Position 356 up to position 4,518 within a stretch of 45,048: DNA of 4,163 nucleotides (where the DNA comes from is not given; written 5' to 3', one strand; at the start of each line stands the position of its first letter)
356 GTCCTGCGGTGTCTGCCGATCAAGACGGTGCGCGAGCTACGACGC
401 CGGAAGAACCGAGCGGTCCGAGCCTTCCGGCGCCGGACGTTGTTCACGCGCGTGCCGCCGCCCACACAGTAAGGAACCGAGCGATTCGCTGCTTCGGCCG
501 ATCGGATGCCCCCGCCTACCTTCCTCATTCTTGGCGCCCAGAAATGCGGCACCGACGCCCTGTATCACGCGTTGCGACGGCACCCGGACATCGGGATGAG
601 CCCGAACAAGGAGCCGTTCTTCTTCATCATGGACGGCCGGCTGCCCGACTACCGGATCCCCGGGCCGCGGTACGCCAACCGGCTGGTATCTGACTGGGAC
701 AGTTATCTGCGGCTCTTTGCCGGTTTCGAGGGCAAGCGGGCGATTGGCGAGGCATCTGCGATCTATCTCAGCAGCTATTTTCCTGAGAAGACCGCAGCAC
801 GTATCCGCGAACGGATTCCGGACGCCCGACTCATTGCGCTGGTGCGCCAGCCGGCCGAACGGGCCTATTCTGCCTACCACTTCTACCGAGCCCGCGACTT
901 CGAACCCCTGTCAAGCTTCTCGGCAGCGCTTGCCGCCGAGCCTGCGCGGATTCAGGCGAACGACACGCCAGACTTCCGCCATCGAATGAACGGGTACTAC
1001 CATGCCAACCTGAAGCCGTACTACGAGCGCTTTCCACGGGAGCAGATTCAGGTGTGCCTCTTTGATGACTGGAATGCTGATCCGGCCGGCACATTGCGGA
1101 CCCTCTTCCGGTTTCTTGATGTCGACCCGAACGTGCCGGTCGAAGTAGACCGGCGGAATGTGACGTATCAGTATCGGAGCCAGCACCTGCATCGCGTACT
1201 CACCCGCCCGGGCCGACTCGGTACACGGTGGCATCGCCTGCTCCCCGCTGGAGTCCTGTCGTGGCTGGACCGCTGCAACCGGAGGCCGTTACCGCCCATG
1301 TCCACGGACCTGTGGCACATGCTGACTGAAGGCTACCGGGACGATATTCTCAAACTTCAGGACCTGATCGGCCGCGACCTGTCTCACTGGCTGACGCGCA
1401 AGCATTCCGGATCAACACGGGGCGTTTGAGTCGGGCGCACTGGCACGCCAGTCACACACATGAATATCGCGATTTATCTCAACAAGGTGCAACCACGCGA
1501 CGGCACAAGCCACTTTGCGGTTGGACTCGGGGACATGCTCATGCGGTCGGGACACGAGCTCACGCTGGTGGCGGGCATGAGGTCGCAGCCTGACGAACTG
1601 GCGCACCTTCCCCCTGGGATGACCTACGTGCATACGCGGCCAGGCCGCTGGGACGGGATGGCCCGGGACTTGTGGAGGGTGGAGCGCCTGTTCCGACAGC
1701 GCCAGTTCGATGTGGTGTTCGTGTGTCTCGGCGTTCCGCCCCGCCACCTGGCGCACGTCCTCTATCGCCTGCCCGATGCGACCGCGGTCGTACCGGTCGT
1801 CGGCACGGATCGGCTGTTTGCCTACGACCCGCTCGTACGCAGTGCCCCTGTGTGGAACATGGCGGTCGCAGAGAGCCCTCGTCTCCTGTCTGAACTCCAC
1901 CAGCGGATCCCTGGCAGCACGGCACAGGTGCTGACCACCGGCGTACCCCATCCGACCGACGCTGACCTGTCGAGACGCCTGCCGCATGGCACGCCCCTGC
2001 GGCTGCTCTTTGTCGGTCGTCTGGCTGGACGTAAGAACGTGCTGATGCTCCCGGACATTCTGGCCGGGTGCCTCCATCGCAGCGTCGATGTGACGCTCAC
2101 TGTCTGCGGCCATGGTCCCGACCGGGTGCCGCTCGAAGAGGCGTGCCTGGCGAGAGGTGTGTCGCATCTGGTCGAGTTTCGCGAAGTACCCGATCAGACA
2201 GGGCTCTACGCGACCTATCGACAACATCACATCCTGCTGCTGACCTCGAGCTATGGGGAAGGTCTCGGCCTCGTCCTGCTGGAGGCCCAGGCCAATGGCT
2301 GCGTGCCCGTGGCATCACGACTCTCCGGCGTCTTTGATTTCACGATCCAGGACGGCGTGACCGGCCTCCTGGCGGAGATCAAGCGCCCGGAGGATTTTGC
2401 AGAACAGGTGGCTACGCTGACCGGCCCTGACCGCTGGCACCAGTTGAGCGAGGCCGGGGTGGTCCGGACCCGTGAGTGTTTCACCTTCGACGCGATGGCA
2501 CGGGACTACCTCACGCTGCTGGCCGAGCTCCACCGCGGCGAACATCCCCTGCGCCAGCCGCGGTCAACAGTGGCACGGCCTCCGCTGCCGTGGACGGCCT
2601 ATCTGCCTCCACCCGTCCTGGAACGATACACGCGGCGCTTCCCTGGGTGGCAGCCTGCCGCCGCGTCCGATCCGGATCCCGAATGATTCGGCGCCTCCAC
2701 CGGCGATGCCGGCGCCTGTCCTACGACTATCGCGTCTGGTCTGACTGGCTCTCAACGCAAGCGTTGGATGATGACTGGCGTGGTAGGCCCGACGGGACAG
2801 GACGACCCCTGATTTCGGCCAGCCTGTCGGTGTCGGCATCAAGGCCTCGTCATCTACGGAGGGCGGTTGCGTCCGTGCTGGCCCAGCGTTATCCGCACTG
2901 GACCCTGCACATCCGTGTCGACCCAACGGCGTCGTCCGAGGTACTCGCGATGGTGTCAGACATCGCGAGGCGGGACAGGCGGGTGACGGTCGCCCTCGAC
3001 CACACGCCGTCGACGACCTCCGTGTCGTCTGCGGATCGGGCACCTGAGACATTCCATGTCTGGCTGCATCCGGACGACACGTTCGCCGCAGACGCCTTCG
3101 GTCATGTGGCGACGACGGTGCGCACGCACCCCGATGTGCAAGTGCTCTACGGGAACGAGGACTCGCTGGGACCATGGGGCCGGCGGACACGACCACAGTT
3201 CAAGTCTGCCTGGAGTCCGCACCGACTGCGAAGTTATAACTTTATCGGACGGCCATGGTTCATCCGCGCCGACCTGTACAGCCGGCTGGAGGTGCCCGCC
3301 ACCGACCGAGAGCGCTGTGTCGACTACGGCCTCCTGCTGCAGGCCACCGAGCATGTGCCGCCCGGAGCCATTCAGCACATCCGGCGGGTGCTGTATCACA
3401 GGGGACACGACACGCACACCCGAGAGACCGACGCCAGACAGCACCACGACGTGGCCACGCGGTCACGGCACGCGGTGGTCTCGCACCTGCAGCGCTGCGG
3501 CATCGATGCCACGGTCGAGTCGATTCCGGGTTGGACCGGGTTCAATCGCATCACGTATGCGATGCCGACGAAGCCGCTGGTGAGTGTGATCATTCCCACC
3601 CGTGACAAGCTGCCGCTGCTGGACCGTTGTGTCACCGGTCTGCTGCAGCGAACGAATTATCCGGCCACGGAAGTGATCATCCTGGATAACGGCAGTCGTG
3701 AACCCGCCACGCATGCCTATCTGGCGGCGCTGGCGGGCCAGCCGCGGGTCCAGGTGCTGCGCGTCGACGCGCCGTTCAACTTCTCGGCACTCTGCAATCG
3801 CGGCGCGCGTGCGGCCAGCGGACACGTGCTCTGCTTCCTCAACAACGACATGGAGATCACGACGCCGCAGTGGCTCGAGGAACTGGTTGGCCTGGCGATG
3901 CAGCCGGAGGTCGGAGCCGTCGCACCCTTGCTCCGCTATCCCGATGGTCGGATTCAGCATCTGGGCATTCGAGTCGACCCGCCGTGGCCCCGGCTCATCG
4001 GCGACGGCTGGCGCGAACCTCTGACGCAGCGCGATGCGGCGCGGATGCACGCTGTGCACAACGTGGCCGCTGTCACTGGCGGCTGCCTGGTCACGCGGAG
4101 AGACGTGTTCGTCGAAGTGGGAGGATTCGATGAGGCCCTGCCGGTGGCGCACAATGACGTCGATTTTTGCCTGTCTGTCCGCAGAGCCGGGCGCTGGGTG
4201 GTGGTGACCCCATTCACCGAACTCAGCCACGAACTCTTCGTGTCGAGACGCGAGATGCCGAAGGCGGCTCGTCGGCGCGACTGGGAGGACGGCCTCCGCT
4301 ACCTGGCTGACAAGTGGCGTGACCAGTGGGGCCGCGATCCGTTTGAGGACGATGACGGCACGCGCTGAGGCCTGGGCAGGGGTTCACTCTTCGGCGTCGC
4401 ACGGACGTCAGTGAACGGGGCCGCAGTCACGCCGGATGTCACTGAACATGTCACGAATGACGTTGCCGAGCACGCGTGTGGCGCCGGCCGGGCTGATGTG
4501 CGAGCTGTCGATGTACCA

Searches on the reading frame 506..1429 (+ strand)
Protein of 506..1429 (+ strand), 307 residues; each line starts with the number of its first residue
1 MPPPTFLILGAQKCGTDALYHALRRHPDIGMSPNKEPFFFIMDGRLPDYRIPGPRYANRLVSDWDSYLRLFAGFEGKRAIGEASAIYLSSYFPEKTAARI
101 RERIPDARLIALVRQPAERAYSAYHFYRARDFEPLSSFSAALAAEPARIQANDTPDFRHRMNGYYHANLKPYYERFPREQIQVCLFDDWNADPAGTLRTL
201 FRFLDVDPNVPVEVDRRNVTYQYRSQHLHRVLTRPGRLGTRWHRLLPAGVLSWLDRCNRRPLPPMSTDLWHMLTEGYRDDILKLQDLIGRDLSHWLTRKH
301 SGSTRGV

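Call 11: search_protein_families(library=pfam, proteins=[window:506-1429:+], max_evalue=0.001)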
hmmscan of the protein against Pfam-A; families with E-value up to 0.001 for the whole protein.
window:506-1429:+ (307 aa): 2 families
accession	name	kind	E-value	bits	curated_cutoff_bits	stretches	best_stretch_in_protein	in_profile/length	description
PF00685.33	Sulfotransfer_1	-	1e-11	45.2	22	1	4-209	2-184/255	Sulfotransferase domain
PF13469.12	Sulfotransfer_3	-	4.9e-11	43.7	27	1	4-207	1-213/216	Sulfotransferase family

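Call 79: find_encoding_contigs(protein=window:506-1429:+, flank=10000, max_places=4)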
Protein window:506-1429:+ (307 aa): 3 contigs read that carry it; 3 places shown.
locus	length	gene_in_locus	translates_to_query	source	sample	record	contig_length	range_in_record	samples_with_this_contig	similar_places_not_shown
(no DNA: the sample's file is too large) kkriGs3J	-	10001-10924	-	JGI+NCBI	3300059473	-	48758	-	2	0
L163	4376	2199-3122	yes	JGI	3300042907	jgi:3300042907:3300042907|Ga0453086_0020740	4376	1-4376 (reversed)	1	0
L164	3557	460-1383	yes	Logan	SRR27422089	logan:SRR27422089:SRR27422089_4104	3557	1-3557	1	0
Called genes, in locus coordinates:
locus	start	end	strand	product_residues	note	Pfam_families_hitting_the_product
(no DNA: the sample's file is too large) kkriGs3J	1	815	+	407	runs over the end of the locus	PF13439:Glyco_transf_4 (weak), PF00534:Glycos_transf_1, PF13692:Glyco_trans_1_4, PF13524:Glyco_trans_1_2 (weak)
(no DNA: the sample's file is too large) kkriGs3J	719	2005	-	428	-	PF13439:Glyco_transf_4, PF13579:Glyco_trans_4_4 (weak), PF20706:GT4-conflict, PF00534:Glycos_transf_1, PF13692:Glyco_trans_1_4, PF13524:Glyco_trans_1_2 (weak)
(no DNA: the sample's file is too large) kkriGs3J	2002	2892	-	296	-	PF00535:Glycos_transf_2 (weak)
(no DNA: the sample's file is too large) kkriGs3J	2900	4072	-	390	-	-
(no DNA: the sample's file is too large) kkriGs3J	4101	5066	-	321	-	PF00685:Sulfotransfer_1 (faint), PF13469:Sulfotransfer_3 (faint)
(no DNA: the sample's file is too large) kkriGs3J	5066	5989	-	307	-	PF00535:Glycos_transf_2, PF13641:Glyco_tranf_2_3, PF13632:Glyco_trans_2_3 (weak)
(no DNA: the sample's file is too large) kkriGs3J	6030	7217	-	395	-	PF00535:Glycos_transf_2, PF13578:Methyltransf_24 (weak)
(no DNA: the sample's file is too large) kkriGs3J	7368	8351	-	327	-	PF00685:Sulfotransfer_1, PF13469:Sulfotransfer_3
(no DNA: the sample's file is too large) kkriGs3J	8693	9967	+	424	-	PF20706:GT4-conflict, PF00534:Glycos_transf_1, PF13692:Glyco_trans_1_4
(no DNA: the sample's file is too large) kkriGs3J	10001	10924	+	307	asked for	PF00685:Sulfotransfer_1, PF13469:Sulfotransfer_3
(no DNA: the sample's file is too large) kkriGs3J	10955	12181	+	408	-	PF20706:GT4-conflict, PF00534:Glycos_transf_1, PF13692:Glyco_trans_1_4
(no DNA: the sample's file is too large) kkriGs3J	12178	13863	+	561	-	PF13641:Glyco_tranf_2_3, PF00535:Glycos_transf_2, PF10111:Glyco_tranf_2_2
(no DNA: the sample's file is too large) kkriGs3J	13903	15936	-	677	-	PF01757:Acyl_transf_3, PF19040:SGNH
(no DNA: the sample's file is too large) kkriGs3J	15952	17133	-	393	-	PF13439:Glyco_transf_4 (faint), PF00534:Glycos_transf_1, PF13692:Glyco_trans_1_4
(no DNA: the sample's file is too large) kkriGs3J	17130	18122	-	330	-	PF03567:Sulfotransfer_2 (faint)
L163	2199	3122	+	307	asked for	PF00685:Sulfotransfer_1, PF13469:Sulfotransfer_3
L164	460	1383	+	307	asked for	PF00685:Sulfotransfer_1, PF13469:Sulfotransfer_3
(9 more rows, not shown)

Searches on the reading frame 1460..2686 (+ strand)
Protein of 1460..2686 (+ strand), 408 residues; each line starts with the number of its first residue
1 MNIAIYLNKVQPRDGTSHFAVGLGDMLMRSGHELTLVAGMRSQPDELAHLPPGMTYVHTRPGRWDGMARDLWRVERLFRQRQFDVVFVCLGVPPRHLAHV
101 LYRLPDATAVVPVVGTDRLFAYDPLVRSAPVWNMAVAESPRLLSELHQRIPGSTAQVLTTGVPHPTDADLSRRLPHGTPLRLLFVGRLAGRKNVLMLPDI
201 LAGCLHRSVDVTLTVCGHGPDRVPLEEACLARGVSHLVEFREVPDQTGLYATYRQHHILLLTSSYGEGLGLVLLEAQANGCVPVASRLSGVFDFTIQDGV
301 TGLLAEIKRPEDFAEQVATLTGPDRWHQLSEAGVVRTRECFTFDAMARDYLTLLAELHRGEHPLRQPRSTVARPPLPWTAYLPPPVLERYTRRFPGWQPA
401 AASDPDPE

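Call 11: search_protein_families(library=pfam, proteins=[window:1460-2686:+], max_evalue=0.001)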
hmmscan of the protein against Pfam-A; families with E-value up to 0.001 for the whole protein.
window:1460-2686:+ (408 aa): 4 families
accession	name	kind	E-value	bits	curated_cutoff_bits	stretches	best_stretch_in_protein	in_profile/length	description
PF00534.26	Glycos_transf_1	-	1.7e-22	80.2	26.4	1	177-320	13-155/172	Glycosyl transferases group 1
PF13692.12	Glyco_trans_1_4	-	7.7e-21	75.3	27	1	181-320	3-139/142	Glycosyl transferases group 1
PF20706.3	GT4-conflict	-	3.2e-08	33.4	26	1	140-295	155-320/385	Family 4 Glycosyltransferase in conflict systems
PF13439.12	Glyco_transf_4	-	3.6e-05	24.3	28.5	1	15-116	3-102/170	Glycosyltransferase Family 4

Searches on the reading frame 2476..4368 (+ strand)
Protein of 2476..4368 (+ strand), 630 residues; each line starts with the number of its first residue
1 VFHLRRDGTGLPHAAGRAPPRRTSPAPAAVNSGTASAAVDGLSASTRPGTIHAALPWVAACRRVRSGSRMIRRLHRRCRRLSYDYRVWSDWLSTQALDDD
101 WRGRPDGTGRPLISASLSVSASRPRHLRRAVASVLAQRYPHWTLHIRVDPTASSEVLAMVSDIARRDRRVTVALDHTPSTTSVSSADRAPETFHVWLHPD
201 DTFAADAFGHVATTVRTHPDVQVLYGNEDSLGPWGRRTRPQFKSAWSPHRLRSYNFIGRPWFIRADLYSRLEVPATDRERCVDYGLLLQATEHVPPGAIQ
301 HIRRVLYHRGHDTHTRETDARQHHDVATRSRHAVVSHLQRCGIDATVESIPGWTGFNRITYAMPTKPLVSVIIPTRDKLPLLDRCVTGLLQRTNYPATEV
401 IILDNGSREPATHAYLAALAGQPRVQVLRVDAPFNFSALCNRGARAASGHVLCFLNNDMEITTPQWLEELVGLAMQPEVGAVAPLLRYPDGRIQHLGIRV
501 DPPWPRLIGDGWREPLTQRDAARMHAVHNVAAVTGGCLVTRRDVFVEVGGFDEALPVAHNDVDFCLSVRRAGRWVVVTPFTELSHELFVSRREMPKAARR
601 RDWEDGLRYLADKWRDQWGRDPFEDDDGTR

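Call 11: search_protein_families(library=pfam, proteins=[window:2476-4368:+], max_evalue=0.001)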
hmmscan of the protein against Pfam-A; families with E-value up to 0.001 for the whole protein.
window:2476-4368:+ (630 aa): 5 families
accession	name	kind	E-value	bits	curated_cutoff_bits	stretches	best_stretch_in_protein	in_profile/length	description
PF00535.33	Glycos_transf_2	-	1.5e-24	87.2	23.3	1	370-545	1-164/168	Glycosyl transferase family 2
PF13641.12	Glyco_tranf_2_3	-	1.2e-16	61.9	27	1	369-590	3-213/230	Glycosyltransferase like family 2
PF10111.15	Glyco_tranf_2_2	-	4.5e-09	36.6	27.3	1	386-584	19-214/276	Glycosyltransferase like family 2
PF13632.12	Glyco_trans_2_3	-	1.1e-05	25.8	27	1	526-601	65-137/198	Glycosyl transferase family group 2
PF13712.12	Glyco_tranf_2_5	-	9.2e-05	22.7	27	0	425-480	30-86/210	Glycosyltransferase like family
